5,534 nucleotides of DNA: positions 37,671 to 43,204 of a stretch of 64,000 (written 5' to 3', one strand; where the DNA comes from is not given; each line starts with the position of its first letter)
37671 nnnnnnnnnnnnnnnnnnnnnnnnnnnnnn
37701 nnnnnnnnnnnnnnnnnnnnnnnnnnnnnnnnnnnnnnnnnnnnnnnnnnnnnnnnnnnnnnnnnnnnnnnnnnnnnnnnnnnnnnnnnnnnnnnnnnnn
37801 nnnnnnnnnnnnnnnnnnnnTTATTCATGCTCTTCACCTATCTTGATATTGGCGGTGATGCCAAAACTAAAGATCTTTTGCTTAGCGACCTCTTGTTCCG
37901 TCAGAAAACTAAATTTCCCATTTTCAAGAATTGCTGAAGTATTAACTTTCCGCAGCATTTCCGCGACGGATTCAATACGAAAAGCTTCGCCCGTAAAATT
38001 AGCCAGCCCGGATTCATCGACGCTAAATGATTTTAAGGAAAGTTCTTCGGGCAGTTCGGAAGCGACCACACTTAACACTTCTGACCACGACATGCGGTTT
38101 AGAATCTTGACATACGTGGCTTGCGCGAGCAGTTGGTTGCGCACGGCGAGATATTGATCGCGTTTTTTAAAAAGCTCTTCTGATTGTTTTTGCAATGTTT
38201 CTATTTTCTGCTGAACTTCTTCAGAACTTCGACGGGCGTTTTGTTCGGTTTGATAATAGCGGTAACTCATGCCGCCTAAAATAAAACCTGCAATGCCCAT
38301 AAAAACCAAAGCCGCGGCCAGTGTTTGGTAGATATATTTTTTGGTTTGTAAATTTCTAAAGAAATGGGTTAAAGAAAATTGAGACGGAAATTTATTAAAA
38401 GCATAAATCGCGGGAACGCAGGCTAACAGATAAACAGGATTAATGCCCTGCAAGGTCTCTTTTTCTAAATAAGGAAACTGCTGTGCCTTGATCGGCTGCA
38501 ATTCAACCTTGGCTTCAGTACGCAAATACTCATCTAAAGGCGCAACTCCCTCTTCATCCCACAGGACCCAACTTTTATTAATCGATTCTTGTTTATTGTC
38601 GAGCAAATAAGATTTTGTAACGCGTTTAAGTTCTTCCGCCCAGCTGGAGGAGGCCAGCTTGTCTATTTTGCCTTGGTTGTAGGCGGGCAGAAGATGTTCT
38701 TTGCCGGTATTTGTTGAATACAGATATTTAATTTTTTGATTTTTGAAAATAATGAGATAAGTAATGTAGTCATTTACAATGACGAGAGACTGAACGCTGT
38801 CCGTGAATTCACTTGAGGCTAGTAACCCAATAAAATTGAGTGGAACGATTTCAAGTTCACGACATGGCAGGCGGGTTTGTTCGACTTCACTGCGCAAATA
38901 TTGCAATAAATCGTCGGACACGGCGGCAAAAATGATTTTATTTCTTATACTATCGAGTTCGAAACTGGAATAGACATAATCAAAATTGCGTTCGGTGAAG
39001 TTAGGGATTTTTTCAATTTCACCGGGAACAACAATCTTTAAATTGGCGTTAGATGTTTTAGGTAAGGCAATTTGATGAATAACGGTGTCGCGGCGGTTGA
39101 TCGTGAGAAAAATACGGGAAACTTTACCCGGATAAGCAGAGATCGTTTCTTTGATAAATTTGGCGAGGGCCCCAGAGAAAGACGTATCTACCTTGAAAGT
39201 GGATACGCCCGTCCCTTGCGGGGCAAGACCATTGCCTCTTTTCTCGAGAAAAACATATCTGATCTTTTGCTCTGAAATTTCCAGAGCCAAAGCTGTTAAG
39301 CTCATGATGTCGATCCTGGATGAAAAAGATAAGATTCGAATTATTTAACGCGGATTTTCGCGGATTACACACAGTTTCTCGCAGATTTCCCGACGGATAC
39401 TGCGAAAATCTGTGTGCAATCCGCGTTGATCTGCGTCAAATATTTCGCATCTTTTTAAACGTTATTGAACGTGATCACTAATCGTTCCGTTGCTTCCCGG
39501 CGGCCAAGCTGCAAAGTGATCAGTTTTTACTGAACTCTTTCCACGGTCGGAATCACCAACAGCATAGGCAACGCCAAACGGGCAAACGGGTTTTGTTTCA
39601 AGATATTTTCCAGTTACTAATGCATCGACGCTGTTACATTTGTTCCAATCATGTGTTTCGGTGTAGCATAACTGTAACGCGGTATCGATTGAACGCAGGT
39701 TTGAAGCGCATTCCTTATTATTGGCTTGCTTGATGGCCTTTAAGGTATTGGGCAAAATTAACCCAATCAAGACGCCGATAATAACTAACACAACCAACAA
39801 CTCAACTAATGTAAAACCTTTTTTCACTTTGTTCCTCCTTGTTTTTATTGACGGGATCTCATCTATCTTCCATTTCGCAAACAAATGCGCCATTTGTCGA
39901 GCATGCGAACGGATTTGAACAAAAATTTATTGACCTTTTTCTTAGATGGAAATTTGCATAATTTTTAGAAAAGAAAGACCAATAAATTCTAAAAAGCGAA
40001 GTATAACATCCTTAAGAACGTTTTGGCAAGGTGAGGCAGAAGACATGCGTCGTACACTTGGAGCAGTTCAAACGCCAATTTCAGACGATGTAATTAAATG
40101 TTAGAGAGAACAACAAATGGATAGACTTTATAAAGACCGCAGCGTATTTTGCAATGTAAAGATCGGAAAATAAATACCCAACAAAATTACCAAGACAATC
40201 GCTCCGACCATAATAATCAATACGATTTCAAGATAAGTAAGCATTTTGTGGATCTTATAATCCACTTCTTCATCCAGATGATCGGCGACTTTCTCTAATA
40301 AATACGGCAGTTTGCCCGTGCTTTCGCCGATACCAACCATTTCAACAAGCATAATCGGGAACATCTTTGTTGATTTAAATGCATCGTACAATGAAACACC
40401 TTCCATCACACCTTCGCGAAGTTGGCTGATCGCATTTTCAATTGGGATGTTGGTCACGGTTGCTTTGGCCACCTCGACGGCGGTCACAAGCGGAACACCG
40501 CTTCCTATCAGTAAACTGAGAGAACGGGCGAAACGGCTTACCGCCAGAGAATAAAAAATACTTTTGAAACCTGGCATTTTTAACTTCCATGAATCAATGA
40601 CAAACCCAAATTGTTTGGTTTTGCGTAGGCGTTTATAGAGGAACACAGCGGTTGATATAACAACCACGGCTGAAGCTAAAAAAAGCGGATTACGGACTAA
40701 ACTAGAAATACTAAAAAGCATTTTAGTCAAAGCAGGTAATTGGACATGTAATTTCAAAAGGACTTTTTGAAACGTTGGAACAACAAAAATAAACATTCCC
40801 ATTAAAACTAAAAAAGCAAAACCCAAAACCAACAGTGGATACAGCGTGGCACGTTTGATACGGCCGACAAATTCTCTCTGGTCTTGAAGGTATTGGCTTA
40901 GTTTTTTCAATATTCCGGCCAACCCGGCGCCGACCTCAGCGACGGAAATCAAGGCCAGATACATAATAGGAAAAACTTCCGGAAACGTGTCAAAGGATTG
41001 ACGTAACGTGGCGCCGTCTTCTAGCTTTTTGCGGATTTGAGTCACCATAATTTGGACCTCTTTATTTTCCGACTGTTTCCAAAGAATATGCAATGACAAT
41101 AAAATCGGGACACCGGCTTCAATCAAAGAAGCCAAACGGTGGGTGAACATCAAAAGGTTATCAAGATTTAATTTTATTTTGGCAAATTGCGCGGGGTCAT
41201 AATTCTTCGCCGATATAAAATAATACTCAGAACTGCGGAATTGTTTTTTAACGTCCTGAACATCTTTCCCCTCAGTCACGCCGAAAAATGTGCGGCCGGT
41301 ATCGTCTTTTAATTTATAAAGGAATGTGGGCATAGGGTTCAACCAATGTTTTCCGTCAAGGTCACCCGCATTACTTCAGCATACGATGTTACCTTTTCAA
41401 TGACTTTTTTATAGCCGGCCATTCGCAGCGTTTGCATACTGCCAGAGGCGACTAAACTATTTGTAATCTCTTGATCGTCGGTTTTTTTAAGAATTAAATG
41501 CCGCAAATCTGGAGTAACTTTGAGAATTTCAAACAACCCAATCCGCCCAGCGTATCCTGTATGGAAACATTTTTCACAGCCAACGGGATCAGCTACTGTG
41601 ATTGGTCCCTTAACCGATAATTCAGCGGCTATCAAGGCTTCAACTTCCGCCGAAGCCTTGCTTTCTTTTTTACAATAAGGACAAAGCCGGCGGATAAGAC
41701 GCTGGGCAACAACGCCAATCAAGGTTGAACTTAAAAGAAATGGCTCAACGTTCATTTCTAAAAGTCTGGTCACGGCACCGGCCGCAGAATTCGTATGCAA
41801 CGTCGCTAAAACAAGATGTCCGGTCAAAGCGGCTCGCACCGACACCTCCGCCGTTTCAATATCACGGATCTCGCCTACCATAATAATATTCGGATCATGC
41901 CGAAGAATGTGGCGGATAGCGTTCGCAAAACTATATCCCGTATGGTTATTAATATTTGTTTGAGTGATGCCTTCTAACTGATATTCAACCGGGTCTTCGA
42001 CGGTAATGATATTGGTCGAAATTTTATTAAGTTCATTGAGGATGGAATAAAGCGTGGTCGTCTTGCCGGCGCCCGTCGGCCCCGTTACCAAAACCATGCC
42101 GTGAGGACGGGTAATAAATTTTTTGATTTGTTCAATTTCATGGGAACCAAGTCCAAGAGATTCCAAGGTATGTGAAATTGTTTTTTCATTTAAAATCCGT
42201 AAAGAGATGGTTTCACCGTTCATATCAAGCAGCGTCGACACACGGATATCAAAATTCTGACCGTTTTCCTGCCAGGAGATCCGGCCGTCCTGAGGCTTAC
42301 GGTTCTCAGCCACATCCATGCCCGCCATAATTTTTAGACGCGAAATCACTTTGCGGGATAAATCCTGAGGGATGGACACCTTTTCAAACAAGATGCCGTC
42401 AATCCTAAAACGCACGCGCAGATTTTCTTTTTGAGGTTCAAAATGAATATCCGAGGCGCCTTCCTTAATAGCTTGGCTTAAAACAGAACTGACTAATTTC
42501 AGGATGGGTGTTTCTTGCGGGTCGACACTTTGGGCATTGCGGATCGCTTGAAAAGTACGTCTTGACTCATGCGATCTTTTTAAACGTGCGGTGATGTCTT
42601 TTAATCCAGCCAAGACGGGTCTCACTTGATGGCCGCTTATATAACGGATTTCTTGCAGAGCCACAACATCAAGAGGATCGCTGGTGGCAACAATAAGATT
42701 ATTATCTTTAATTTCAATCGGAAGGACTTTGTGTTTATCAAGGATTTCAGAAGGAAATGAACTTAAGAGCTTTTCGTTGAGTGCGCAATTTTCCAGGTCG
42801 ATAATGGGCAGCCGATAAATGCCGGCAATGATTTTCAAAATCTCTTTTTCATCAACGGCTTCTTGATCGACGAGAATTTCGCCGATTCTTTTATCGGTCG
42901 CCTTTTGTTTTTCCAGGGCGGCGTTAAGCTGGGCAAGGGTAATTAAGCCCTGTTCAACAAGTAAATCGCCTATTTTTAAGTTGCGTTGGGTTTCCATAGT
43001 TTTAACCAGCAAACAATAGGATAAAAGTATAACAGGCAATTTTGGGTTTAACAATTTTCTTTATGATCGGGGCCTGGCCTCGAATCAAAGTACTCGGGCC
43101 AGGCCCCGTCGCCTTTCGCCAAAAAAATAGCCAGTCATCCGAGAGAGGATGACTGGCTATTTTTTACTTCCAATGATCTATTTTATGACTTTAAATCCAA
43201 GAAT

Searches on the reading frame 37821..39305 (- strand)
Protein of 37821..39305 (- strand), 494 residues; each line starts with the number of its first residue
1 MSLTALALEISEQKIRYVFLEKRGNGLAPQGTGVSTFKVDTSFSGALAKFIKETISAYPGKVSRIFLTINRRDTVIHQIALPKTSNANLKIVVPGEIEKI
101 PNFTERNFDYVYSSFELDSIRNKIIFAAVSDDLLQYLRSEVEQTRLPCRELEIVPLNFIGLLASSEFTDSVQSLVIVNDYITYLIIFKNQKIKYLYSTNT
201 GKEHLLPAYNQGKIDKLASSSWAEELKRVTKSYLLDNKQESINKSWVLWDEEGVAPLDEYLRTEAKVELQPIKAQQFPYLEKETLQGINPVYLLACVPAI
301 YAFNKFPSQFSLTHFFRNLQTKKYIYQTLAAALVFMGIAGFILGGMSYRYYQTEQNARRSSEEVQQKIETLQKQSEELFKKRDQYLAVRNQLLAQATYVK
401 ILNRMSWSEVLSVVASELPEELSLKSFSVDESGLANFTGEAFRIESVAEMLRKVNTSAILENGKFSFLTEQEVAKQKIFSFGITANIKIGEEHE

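Call 40: search_protein_families(library=pfam, proteins=[window:37821-39305:-], max_evalue=0.001)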
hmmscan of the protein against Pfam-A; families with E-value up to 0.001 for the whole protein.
window:37821-39305:- (494 aa): 1 family
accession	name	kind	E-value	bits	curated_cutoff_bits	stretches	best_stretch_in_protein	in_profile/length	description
PF05137.18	PilN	-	4.5e-07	30.2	22.8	1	410-486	2-77/78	Fimbrial assembly protein (PilN)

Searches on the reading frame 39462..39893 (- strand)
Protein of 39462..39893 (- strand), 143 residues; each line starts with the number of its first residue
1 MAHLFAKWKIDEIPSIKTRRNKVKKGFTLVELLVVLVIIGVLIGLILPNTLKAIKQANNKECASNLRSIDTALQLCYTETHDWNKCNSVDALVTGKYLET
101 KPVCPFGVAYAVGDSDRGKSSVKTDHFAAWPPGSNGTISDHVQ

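Call 40: search_protein_families(library=pfam, proteins=[window:39462-39893:-], max_evalue=0.001)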
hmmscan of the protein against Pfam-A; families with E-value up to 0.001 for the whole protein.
window:39462-39893:- (143 aa): 1 family
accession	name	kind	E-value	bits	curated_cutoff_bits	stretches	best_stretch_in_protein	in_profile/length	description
PF07963.17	N_methyl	-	1.1e-08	34.7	21.2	1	22-46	2-26/27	Prokaryotic N-terminal methylation motif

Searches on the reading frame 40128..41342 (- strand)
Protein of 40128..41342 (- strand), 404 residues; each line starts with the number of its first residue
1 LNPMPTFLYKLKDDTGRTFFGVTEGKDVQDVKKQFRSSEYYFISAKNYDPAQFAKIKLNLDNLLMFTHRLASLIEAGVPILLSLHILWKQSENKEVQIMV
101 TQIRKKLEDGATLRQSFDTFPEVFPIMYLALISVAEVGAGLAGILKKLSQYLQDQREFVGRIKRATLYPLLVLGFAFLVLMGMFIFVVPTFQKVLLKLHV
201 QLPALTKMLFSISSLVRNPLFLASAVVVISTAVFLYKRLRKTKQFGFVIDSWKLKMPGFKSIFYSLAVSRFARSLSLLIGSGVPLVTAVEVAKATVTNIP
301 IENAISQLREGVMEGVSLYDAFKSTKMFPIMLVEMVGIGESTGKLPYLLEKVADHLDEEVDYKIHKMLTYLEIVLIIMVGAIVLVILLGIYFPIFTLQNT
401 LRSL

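Call 41: search_protein_families(library=pfam, proteins=[window:40128-41342:-], max_evalue=0.001)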
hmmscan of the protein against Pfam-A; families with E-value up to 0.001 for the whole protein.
window:40128-41342:- (404 aa): 1 family
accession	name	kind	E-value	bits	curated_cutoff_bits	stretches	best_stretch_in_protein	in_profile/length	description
PF00482.28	T2SSF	-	2.6e-53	179.7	25.2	2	271-393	1-125/125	Type II secretion system (T2SS), protein F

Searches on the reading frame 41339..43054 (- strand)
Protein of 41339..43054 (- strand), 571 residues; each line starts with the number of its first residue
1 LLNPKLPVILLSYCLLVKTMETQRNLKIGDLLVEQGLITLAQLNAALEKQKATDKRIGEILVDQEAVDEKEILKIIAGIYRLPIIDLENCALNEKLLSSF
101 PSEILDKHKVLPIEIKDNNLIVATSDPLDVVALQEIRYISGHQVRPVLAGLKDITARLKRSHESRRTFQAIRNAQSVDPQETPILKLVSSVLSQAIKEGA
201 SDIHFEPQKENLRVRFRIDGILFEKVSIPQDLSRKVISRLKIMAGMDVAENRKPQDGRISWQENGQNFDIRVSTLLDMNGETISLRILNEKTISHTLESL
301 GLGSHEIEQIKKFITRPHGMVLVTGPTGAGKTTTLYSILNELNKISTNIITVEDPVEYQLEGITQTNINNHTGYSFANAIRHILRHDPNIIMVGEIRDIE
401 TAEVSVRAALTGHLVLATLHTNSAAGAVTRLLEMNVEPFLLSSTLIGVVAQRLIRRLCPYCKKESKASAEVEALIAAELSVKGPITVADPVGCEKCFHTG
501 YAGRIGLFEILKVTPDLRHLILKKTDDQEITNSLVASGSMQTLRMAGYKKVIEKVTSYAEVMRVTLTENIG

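Call 41: search_protein_families(library=pfam, proteins=[window:41339-43054:-], max_evalue=0.001)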
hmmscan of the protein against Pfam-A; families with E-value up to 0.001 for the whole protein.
window:41339-43054:- (571 aa): 8 families
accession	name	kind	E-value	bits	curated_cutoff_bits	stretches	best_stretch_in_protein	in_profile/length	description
PF00437.27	T2SSE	-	1e-128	429.6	24.9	1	181-563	5-370/370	Type II/IV secretion system protein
PF05157.20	MshEN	-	1.9e-20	73.1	23.1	1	80-161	1-83/90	MshEN domain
PF13401.12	AAA_22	-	0.00012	22.8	27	1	317-358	4-45/130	AAA domain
PF13173.12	AAA_14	-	0.00016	22.1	27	1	320-426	4-101/129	AAA domain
PF20720.3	nSTAND3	-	0.00059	20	27.2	0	316-357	15-56/155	Novel STAND NTPase 3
PF01637.24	ATPase_2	-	0.00061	20.1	33.2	0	305-366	6-68/225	ATPase domain predominantly from Archaea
PF13191.12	AAA_16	-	0.00077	20.4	32.6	0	306-345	8-51/167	AAA ATPase domain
PF12775.13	AAA_7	-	0.00097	19.2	25.8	0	312-351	27-66/181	P-loop containing dynein motor region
